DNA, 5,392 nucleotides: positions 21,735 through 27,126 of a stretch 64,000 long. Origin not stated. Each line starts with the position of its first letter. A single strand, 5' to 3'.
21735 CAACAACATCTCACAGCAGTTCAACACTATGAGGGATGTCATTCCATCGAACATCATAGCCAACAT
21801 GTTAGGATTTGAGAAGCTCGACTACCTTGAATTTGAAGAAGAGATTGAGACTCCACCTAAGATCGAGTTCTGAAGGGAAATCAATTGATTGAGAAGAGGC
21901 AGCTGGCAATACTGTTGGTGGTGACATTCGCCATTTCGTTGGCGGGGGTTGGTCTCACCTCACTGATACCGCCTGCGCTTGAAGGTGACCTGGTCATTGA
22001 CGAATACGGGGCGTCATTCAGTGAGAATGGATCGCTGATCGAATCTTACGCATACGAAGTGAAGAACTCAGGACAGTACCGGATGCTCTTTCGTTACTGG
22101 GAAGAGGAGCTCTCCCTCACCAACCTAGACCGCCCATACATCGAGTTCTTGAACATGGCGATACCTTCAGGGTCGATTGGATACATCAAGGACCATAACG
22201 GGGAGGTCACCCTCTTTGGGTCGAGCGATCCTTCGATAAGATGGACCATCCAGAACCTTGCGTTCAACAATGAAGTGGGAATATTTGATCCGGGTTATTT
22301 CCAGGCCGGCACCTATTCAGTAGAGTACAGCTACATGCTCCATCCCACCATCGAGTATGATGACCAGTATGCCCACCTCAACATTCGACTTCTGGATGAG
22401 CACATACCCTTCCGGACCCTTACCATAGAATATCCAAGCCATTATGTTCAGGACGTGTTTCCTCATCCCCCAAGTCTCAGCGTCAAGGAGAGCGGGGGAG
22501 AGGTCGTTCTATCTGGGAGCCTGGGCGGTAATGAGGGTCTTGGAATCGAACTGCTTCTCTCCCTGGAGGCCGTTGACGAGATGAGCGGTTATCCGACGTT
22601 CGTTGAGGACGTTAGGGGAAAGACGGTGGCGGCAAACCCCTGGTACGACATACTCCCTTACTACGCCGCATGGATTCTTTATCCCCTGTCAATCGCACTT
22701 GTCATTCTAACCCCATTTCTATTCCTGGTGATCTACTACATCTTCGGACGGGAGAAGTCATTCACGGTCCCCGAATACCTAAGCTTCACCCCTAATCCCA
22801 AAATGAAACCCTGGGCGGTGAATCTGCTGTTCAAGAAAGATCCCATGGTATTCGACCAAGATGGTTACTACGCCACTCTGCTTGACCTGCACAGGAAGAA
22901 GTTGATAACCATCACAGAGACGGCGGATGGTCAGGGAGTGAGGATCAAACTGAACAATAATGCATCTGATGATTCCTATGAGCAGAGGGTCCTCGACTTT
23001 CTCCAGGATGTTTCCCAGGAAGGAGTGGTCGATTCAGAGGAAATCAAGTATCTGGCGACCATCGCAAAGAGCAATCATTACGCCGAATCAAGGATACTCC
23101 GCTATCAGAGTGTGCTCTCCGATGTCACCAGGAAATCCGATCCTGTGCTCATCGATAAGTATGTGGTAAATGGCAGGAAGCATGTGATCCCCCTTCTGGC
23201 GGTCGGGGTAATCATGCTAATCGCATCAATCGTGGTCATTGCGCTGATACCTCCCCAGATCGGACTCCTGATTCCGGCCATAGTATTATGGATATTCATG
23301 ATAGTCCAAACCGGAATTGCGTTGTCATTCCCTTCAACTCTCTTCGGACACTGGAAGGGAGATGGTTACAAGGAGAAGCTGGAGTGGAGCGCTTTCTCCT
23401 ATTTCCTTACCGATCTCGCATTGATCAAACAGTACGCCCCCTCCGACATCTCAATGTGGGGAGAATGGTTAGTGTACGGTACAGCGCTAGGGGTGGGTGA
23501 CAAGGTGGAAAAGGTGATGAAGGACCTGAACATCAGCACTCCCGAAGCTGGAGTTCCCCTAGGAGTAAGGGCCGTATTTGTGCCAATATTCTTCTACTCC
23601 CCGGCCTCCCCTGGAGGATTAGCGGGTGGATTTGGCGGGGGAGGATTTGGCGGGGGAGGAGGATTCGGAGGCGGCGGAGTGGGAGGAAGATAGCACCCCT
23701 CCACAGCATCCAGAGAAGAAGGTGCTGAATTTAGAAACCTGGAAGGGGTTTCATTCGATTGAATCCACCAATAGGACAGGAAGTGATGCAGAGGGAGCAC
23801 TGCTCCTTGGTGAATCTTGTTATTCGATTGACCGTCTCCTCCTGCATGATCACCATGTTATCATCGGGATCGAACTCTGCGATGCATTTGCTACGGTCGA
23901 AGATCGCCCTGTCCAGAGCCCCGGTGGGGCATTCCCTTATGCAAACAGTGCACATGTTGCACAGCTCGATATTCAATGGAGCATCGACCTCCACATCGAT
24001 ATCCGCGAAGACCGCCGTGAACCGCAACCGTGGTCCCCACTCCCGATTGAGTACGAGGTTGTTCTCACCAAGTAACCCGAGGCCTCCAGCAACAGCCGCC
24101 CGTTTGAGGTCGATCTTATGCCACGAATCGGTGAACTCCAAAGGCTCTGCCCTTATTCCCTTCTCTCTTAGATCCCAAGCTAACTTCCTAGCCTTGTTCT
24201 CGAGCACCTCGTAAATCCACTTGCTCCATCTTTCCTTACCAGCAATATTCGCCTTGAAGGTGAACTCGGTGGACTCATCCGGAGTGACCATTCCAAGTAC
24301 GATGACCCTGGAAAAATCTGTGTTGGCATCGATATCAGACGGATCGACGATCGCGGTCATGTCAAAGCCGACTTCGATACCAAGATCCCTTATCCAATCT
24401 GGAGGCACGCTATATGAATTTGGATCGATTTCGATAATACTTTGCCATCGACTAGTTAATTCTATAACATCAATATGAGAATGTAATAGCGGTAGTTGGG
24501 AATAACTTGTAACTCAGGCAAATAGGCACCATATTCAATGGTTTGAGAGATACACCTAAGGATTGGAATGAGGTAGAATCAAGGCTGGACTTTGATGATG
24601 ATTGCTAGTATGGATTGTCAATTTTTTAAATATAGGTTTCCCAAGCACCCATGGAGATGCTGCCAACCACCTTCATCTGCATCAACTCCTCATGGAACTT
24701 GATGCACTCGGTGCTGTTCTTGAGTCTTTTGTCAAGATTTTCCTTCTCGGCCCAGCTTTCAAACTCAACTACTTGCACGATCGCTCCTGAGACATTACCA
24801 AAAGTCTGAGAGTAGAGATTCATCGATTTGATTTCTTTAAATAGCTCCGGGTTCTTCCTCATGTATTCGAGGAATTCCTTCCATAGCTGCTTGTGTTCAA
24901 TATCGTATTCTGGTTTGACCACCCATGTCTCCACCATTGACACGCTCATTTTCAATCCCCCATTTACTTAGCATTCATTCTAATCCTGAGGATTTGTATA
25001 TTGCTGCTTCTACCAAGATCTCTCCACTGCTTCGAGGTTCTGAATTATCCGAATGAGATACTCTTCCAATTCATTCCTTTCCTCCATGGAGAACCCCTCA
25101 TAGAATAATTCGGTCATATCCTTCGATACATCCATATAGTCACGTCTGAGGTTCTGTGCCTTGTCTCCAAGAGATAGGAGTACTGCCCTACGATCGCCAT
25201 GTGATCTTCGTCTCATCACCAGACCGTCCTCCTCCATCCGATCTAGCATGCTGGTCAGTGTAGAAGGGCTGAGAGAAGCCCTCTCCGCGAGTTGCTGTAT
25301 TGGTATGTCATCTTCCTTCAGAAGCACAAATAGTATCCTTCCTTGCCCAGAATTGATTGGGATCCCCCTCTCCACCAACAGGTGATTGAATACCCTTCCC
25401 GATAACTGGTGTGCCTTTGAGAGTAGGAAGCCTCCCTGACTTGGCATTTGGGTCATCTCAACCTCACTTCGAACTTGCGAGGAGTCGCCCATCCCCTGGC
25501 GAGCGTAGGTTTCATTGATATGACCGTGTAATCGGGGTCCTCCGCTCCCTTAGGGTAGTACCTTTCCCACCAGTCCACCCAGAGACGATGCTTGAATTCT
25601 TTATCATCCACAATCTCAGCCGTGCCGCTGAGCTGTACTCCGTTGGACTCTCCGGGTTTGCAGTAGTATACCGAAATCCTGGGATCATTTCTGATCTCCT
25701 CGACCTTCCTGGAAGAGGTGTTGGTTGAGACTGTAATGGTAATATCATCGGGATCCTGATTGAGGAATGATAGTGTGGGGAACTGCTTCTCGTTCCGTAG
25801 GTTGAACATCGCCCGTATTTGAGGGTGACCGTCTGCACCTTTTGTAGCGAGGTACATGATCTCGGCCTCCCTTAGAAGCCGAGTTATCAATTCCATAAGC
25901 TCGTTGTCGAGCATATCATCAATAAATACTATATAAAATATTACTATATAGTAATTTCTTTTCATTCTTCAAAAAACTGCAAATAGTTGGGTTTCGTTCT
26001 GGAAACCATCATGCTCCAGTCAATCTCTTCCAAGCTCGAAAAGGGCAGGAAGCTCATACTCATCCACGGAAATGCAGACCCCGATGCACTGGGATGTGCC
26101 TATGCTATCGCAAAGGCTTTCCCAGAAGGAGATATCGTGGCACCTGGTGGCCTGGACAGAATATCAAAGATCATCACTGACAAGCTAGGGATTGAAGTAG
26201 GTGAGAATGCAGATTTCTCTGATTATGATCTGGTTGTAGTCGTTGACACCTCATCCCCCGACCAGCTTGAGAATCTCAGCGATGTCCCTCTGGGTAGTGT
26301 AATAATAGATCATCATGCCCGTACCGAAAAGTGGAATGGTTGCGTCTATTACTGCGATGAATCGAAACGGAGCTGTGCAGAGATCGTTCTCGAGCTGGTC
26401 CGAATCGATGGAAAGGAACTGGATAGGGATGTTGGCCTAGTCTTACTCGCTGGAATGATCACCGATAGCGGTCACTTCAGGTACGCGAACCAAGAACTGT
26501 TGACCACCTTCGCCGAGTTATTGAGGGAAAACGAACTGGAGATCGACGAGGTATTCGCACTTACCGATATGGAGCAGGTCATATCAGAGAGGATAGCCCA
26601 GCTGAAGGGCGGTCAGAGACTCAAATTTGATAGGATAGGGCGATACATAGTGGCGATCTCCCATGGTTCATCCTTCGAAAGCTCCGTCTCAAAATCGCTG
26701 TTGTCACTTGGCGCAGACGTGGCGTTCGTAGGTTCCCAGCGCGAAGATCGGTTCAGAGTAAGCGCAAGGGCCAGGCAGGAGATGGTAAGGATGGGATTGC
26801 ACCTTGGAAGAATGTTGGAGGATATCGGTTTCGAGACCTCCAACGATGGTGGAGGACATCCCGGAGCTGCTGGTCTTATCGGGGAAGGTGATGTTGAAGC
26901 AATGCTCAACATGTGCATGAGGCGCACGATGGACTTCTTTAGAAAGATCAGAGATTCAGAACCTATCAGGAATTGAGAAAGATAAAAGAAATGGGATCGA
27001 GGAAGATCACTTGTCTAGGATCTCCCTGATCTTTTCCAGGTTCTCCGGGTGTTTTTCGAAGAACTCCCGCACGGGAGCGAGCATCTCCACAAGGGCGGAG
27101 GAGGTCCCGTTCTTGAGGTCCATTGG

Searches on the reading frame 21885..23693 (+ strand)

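Call 35: search_protein_families(library=pfam, proteins=[window:21885-23693:+], max_evalue=0.00001)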
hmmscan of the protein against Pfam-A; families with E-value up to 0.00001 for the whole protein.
window:21885-23693:+ (602 aa): 2 families
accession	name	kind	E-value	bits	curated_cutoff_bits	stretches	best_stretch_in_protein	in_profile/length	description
PF20990.2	DUF2207_C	-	3.5e-31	109.2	33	1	302-545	8-247/247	Predicted membrane protein (DUF2207) C-terminal domain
PF09972.14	DUF2207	-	1.3e-13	52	24.4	1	41-224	5-171/172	Predicted membrane protein (DUF2207) N-terminal domain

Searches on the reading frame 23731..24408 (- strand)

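Call 57: search_protein_families(library=pfam, proteins=[window:23731-24408:-], max_evalue=0.000001)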
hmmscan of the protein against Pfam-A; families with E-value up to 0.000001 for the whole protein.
window:23731-24408:- (225 aa): 1 family
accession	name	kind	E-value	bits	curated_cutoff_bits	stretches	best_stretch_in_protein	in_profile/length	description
PF13484.11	Fer4_16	-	9.2e-08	33.2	30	1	150-213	2-65/66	4Fe-4S double cluster binding domain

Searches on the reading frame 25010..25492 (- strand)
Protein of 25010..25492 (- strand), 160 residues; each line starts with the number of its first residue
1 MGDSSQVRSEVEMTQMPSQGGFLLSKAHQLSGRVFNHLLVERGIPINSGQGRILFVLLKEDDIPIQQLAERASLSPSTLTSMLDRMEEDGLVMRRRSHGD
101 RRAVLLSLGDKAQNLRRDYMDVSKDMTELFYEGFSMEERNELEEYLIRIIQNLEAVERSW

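Call 57: search_protein_families(library=pfam, proteins=[window:25010-25492:-], max_evalue=0.000001)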
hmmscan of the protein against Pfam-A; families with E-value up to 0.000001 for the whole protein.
window:25010-25492:- (160 aa): 4 families
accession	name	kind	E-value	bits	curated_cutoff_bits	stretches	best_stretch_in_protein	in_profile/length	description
PF01047.28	MarR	-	2.4e-17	63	24.6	1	46-104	1-59/59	MarR family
PF12802.13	MarR_2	-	5e-11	43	27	1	49-103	6-61/61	MarR family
PF13412.12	HTH_24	-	2.1e-10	40.4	21.9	1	52-92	7-47/48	Winged helix-turn-helix DNA-binding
PF22381.2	Staph_reg_Sar_Rot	-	5.4e-08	33.3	27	1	47-115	13-81/85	Transcriptional regulator SarA/Rot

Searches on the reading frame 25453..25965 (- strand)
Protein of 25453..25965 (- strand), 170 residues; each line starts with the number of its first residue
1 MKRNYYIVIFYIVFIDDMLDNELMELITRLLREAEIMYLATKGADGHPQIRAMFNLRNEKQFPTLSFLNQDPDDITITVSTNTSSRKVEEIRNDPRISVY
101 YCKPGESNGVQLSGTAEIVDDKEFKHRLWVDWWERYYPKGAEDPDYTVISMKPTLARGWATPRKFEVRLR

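Call 57: search_protein_families(library=pfam, proteins=[window:25453-25965:-], max_evalue=0.000001)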
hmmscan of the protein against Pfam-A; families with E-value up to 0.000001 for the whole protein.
window:25453-25965:- (170 aa): 2 families
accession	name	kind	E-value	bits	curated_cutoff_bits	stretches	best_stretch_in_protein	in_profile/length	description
PF01243.27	PNPOx_N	-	3.6e-21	76.2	28.1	1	26-159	4-119/120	Pyridoxamine 5'-phosphate oxidase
PF16242.11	Pyrid_ox_like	-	2.8e-20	72.8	28.8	1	71-163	37-129/149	Pyridoxamine 5'-phosphate oxidase like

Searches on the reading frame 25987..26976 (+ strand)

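Call 57: search_protein_families(library=pfam, proteins=[window:25987-26976:+], max_evalue=0.000001)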
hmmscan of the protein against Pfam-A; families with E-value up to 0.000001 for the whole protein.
window:25987-26976:+ (329 aa): 1 family
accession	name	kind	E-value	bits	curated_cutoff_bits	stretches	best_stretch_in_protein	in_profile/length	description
PF01368.27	DHH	-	1.5e-12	48.3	28.1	1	24-156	4-124/125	DHH family, N-terminal domain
